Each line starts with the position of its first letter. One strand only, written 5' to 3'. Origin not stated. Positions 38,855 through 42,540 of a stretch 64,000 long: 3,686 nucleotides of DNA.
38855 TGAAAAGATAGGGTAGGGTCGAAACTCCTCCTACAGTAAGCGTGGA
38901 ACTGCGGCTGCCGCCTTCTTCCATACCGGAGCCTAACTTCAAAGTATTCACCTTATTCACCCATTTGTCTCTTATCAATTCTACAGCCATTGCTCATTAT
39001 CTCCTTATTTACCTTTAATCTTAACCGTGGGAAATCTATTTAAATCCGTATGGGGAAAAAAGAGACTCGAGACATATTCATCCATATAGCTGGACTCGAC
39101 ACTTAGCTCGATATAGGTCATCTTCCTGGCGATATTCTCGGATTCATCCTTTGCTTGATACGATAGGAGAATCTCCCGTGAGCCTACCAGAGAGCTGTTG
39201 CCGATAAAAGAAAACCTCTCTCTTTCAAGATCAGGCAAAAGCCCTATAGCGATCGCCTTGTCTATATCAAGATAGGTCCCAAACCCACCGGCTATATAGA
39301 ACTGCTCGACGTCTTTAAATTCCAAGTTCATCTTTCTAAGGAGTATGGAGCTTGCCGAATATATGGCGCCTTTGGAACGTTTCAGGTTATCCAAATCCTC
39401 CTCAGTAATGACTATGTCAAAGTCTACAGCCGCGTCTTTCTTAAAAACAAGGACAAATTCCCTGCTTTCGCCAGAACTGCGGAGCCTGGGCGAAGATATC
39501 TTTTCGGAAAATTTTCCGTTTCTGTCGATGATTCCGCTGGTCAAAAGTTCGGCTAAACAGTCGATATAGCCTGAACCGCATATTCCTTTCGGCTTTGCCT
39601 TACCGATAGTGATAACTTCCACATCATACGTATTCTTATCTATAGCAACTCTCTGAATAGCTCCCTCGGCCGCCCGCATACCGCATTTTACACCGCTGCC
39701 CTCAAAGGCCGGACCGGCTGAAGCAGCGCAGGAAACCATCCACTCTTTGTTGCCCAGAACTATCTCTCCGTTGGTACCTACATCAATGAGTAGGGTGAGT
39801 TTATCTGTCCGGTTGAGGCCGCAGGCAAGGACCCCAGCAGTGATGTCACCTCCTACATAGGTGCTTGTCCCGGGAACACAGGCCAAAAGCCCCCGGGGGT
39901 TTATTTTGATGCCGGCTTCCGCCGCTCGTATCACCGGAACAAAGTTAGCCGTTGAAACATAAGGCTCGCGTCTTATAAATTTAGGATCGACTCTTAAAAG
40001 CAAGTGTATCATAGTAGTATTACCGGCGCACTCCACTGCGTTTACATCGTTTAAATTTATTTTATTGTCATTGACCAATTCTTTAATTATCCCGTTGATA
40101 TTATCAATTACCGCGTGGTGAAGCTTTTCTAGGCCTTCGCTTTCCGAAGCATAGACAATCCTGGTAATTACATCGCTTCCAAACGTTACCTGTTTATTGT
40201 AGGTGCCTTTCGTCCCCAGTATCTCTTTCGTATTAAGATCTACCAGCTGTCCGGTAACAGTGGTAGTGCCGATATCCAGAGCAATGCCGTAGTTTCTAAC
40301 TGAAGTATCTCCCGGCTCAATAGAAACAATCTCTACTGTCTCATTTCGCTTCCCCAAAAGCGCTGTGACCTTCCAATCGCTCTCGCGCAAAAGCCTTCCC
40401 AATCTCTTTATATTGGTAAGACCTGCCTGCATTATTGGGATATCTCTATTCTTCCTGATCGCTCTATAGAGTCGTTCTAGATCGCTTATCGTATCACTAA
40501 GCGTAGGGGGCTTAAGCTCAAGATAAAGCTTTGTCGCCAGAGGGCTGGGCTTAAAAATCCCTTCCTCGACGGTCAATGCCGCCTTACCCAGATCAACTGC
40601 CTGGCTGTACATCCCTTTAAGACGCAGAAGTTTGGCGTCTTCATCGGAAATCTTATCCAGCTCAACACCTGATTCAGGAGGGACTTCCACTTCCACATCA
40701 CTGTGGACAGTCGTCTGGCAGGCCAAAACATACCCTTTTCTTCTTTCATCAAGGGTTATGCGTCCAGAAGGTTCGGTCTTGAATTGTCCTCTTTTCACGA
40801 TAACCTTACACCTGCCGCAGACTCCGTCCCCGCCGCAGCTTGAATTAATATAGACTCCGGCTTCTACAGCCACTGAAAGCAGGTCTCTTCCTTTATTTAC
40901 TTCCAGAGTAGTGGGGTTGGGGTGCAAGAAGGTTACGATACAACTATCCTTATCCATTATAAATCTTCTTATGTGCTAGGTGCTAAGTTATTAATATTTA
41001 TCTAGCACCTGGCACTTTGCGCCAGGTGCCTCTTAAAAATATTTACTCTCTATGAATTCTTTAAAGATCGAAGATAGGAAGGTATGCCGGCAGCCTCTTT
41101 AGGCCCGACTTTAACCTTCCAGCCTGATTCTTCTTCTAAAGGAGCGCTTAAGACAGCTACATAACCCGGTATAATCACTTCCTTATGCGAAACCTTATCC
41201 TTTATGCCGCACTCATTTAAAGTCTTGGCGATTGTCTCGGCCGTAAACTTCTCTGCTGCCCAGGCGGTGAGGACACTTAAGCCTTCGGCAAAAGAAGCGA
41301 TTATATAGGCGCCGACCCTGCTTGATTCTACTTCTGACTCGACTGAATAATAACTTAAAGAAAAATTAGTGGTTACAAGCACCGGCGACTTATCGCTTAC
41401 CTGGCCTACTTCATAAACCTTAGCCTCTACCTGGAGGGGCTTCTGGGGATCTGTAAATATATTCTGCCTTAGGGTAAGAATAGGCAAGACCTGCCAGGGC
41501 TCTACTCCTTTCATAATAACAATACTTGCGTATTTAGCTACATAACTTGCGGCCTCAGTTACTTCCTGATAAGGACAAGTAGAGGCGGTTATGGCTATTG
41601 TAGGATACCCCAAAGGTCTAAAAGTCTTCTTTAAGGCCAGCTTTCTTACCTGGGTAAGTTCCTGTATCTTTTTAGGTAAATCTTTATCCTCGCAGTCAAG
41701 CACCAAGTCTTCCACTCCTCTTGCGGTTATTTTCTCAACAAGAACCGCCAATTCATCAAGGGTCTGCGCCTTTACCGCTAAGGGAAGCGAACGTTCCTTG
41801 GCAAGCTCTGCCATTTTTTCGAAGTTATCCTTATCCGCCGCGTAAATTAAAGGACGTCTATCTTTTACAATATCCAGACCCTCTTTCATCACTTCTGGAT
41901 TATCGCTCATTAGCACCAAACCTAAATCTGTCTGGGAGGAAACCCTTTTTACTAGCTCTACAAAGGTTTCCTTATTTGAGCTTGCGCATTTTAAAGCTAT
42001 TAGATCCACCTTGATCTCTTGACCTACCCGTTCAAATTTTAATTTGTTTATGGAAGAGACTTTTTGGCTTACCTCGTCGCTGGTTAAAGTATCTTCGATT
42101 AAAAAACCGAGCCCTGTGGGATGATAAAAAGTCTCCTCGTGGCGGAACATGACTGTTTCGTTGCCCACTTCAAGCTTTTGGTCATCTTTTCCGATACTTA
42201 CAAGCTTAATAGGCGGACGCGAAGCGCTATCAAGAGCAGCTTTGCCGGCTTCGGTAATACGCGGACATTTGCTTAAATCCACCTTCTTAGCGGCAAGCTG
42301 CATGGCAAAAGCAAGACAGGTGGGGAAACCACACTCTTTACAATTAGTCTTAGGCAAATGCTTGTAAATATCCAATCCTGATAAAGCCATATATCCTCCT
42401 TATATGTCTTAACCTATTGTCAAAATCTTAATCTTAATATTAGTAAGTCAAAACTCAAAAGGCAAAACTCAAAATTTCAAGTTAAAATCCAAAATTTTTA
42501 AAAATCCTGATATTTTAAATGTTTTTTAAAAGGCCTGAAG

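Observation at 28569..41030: Family D: 23-nt identical palindromic element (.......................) at two operon junctions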

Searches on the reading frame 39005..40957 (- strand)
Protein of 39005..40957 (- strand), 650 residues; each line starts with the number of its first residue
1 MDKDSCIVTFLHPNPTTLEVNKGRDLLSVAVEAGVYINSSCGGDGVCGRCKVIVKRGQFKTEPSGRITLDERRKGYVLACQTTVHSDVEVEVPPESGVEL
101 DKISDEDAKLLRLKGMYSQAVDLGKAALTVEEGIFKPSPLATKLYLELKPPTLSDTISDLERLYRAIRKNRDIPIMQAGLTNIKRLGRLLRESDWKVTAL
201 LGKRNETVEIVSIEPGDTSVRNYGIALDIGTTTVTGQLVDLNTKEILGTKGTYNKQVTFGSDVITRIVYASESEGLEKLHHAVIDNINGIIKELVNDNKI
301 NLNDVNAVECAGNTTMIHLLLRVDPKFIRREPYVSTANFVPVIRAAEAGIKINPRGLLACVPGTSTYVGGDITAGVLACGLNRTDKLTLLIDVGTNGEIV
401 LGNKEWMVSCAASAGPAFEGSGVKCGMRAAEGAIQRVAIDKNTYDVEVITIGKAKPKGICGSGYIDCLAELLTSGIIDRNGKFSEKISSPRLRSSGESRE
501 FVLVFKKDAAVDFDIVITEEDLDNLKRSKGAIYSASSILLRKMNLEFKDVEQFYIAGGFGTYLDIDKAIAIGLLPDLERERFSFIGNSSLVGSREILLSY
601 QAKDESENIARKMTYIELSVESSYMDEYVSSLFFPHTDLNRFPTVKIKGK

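Call 9: search_protein_families(library=pfam, proteins=[window:39005-40957:-])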
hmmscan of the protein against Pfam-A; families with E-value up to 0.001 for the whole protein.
window:39005-40957:- (650 aa): 4 families
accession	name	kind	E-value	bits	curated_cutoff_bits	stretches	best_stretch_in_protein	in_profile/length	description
PF14574.11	RACo_C_ter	-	7.6e-107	356.7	27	1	387-646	2-261/261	C-terminal domain of RACo the ASKHA domain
PF17651.6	Raco_middle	-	1.8e-58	197.2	26.8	1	223-383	1-162/163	RACo middle region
PF17650.6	RACo_linker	-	7.3e-20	71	26.2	1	135-219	6-85/86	RACo linker region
PF00111.32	Fer2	-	6.6e-13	48.9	21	1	12-84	4-76/77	2Fe-2S iron-sulfur cluster binding domain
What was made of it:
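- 39005..40957 (-): RACo (reductive activator of the corrinoid protein), downstream of D2. Pfam RACo_C_ter, 7.6e-107 (call 9).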

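Call 13: find_encoding_contigs(protein=window:39005-40957:-, flank=10000, max_places=6)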
Protein window:39005-40957:- (650 aa): 1 contig read that carries it; 1 place shown.
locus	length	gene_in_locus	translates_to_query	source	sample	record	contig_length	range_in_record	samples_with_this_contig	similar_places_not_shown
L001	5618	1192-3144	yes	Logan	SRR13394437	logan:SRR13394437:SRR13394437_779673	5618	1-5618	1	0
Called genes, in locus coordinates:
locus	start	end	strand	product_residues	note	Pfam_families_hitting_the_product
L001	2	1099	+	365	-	?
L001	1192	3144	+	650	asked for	PF00111:Fer2, PF17650:RACo_linker, PF17651:Raco_middle, PF14574:RACo_C_ter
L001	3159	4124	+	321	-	PF03599:CdhD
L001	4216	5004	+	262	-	PF03599:CdhD, PF00809:Pterin_bind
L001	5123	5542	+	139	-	PF01894:YjbQ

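Call 18: find_related_loci(query=window:39005-40957:-, collection=genome_contigs, flank=10000)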
Query window:39005-40957:- (650 aa) in genome_contigs; peptide patterns used: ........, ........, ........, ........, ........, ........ (x = any residue, [..] = any of these).
86 stretches matched a pattern; 8 encode a relative of the query (tblastn E <= 1e-3); 8 distinct loci.
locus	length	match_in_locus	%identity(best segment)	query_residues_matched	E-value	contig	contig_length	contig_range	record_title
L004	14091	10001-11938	78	1-647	0e+0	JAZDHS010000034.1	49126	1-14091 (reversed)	MAG: Candidatus Omnitrophota bacterium isolate MEGAHIT-group-0.348 k141_19415648, whole genome shotgun sequence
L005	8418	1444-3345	77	2-648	0e+0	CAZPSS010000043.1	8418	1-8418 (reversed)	MAG TPA_asm: uncultured Planctomycetia bacterium isolate SRP256446_co1_219 genome assembly, contig: NODE_4949_length_841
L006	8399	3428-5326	70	11-644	0e+0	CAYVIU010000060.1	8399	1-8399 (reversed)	MAG TPA_asm: uncultured Planctomycetia bacterium isolate SRP077602_co2_161 genome assembly, contig: NODE_12679_length_83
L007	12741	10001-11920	66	6-649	0e+0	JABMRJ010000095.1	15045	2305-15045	MAG: Candidatus Omnitrophota bacterium isolate bin.182 k141_3488031, whole genome shotgun sequence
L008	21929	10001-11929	65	4-648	0e+0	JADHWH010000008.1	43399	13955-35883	MAG: Candidatus Omnitrophota bacterium isolate BS750m-G22 BS-750m-C749, whole genome shotgun sequence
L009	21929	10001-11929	76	1-645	0e+0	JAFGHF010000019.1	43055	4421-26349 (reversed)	MAG: Candidatus Omnitrophota bacterium isolate Zod_Metabat.1437 k87_3594381, whole genome shotgun sequence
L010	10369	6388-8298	63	11-648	0e+0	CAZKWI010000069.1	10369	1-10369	MAG TPA_asm: uncultured Planctomycetia bacterium isolate SRP077602_co2_302 genome assembly, contig: NODE_9718_length_103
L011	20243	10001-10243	37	17-95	2e-5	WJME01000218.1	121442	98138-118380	MAG: candidate division KSB1 bacterium isolate Bin_228 k141_3122533, whole genome shotgun sequence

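Call 28: find_homologous_proteins(query=window:39005-40957:-, max_evalue=1e-100)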
Query window:39005-40957:- (650 aa): 7632 proteins with E <= 1e-100 among 8000 candidates; the best 120 are listed.
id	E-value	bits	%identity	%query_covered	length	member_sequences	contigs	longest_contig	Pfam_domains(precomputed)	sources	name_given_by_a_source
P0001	0.0e+0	1443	100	100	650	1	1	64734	PF17650.7,PF00111.33,PF17651.7,PF14574.12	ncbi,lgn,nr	ncbi:MAG: DUF4445 domain-containing protein [Candidatus Omnitrophica bacterium]|nr:DUF4445 domain-co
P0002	0.0e+0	1207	82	100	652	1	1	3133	PF17650.7,PF00111.33,PF17651.7,PF14574.12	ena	-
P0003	0.0e+0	1191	81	100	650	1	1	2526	PF17650.7,PF00111.33,PF17651.7,PF14574.12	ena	-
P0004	0.0e+0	1161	79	100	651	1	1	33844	PF17650.7,PF00111.33,PF17651.7,PF14574.12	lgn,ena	-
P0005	0.0e+0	1156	79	100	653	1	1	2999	PF17650.7,PF00111.33,PF17651.7,PF14574.12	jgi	-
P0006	0.0e+0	1151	79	99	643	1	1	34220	PF17650.7,PF00111.33,PF17651.7,PF14574.12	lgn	-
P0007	0.0e+0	1149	80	99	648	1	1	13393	PF17650.7,PF00111.33,PF17651.7,PF14574.12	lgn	-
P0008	0.0e+0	1148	78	100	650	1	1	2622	PF17650.7,PF00111.33,PF17651.7,PF14574.12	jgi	-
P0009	0.0e+0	1147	78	99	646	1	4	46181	PF17650.7,PF00111.33,PF17651.7,PF14574.12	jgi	-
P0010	0.0e+0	1146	78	100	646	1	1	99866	PF17650.7,PF00111.33,PF17651.7,PF14574.12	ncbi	-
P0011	0.0e+0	1145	78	100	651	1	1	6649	PF17650.7,PF00111.33,PF17651.7,PF14574.12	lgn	-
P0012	0.0e+0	1143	79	100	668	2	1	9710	PF17650.7,PF00111.33,PF17651.7,PF14574.12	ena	-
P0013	0.0e+0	1141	78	100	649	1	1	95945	PF17650.7,PF00111.33,PF17651.7,PF14574.12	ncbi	-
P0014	0.0e+0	1138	79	99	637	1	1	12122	PF17650.7,PF00111.33,PF17651.7,PF14574.12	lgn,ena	-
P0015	0.0e+0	1138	79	99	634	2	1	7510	PF17650.7,PF00111.33,PF17651.7,PF14574.12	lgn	-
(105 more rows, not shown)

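Call 29: find_encoding_contigs(protein=P0002, flank=10000, max_places=2)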
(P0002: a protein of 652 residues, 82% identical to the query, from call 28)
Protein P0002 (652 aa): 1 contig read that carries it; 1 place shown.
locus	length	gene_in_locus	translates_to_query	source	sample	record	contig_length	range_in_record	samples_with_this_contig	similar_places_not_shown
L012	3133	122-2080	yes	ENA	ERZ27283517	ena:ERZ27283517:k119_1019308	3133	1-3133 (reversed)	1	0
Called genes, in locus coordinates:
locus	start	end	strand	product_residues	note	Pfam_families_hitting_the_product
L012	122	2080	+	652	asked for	PF00111:Fer2, PF17650:RACo_linker, PF17651:Raco_middle, PF14574:RACo_C_ter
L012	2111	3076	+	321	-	PF03599:CdhD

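Call 30: find_encoding_contigs(protein=P0003, flank=10000, max_places=2)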
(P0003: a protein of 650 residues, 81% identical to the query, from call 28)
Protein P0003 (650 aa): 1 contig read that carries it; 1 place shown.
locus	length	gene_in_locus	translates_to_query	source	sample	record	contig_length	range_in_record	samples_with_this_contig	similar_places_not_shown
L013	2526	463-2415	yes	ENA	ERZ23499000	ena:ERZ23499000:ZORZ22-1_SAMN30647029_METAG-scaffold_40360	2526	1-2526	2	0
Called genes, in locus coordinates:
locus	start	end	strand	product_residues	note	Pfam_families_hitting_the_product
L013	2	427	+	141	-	?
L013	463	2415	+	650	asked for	PF00111:Fer2, PF17650:RACo_linker, PF17651:Raco_middle, PF14574:RACo_C_ter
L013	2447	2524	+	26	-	?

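Call 31: find_encoding_contigs(protein=P0004, flank=10000, max_places=2)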
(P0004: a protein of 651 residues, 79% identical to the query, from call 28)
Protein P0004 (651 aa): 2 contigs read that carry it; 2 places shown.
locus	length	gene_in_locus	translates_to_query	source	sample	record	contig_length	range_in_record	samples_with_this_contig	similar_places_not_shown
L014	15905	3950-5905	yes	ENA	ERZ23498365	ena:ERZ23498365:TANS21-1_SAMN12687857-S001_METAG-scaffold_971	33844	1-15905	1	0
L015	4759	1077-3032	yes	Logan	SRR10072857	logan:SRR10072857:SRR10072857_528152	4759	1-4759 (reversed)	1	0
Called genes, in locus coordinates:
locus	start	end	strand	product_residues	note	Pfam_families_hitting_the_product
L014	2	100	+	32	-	?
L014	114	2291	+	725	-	PF18537:CODH_A_N, PF03598:CdhC, PF19436:ACS_CODH_B_C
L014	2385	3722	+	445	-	PF04060:FeS, PF03599:CdhD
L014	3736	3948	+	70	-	PF13396:PLDc_N (weak)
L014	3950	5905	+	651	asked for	PF00111:Fer2, PF17650:RACo_linker, PF17651:Raco_middle, PF14574:RACo_C_ter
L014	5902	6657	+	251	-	PF00142:Fer4_NifH (faint), PF01656:CbiA, PF13614:AAA_31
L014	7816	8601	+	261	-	PF00809:Pterin_bind, PF03599:CdhD (weak)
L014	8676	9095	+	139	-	PF01894:YjbQ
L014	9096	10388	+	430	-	PF00215:OMPdecase, PF00682:HMGL-like (faint), PF02581:TMP-TENI (weak), PF03737:RraA-like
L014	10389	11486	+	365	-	PF01656:CbiA, PF13500:AAA_26, PF07085:DRTGG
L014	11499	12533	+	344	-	PF08240:ADH_N, PF16912:Glu_dehyd_C (weak), PF00107:ADH_zinc_N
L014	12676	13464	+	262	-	PF01791:DeoC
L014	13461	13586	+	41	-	-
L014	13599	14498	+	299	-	-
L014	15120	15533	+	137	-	PF13581:HATPase_c_2, PF02518:HATPase_c (weak)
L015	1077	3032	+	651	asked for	PF00111:Fer2, PF17650:RACo_linker, PF17651:Raco_middle, PF14574:RACo_C_ter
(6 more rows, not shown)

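Call 32: find_encoding_contigs(protein=P0006, flank=10000, max_places=2)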
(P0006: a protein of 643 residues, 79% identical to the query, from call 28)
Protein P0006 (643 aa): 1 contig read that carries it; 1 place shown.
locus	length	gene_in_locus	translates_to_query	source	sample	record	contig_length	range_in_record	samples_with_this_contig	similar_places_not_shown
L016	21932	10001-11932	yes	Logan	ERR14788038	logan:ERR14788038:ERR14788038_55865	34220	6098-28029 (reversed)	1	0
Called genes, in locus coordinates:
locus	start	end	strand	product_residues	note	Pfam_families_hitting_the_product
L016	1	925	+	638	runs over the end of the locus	PF03063:Prismane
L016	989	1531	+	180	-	PF13187:Fer4_9 (faint), PF25160:LdpA_Fe-S-bd (faint), PF13237:Fer4_10 (faint), PF12838:Fer4_7, PF13247:Fer4_11, PF00037:Fer4, PF12837:Fer4_6 (weak)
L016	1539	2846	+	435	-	PF03486:HI0933_like (faint), PF07992:Pyr_redox_2, PF13738:Pyr_redox_3 (weak), PF00070:Pyr_redox, PF18267:Rubredoxin_C (weak)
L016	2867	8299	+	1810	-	PF18537:CODH_A_N, PF03598:CdhC, PF14890:Intein_splicing, PF14528:LAGLIDADG_3, PF19436:ACS_CODH_B_C, PF14890:Intein_splicing, PF14528:LAGLIDADG_3, PF19436:ACS_CODH_B_C, +3 more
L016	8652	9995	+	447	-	PF04060:FeS, PF03599:CdhD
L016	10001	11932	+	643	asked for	PF00111:Fer2, PF17650:RACo_linker, PF17651:Raco_middle, PF14574:RACo_C_ter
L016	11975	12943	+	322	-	PF03599:CdhD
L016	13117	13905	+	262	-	PF00809:Pterin_bind, PF03599:CdhD (weak)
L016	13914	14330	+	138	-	PF01894:YjbQ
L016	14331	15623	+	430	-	PF00215:OMPdecase, PF04131:NanE (weak), PF03060:NMO (weak), PF03737:RraA-like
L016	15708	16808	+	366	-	PF01656:CbiA, PF13500:AAA_26, PF07085:DRTGG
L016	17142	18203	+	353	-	PF00022:Actin (weak), PF06723:MreB_Mbl, PF11104:PilM_2 (faint), PF00012:HSP70, PF14450:FtsA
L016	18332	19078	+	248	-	PF04085:MreC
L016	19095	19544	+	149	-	-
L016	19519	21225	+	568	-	PF03717:PBP_dimer, PF00905:Transpeptidase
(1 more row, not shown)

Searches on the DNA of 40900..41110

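Call 49: search_rna_families(source=window, start=40900, end=41110, threshold=evalue, max_evalue=1)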
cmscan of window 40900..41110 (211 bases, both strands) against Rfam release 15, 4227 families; matches with E-value up to 1: 0.
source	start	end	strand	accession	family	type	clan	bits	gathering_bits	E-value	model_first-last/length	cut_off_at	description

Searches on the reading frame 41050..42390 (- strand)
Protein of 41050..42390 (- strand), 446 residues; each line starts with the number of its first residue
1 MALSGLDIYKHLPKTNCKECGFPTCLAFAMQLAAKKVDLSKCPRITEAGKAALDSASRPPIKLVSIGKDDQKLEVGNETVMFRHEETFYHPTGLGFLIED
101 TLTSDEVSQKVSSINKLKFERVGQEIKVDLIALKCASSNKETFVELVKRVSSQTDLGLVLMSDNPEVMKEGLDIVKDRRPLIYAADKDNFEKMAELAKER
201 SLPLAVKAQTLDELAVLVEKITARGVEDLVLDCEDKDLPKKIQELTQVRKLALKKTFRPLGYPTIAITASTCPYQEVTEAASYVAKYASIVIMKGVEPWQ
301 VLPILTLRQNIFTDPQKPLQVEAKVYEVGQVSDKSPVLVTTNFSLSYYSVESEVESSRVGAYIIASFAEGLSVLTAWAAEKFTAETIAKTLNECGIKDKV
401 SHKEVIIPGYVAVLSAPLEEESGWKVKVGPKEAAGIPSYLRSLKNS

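Call 9: search_protein_families(library=pfam, proteins=[window:41050-42390:-])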
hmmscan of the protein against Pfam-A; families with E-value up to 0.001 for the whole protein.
window:41050-42390:- (446 aa): 2 families
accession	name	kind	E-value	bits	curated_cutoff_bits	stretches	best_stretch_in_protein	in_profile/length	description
PF03599.22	CdhD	-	1.6e-110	370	24.8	1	64-439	2-386/387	CO dehydrogenase/acetyl-CoA synthase delta subunit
PF04060.18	FeS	-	4.1e-14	52.4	23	1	12-43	1-32/33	Putative Fe-S cluster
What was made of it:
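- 41050..42390 (-): acsC/CdhD (large corrinoid Fe-S protein subunit), upstream of D2. Pfam CdhD, 1.6e-110 (call 9).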

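Call 64: find_encoding_contigs(protein=window:41050-42390:-, flank=3000, max_places=6)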
Protein window:41050-42390:- (446 aa): no gene with exactly this product is on record in the collection.
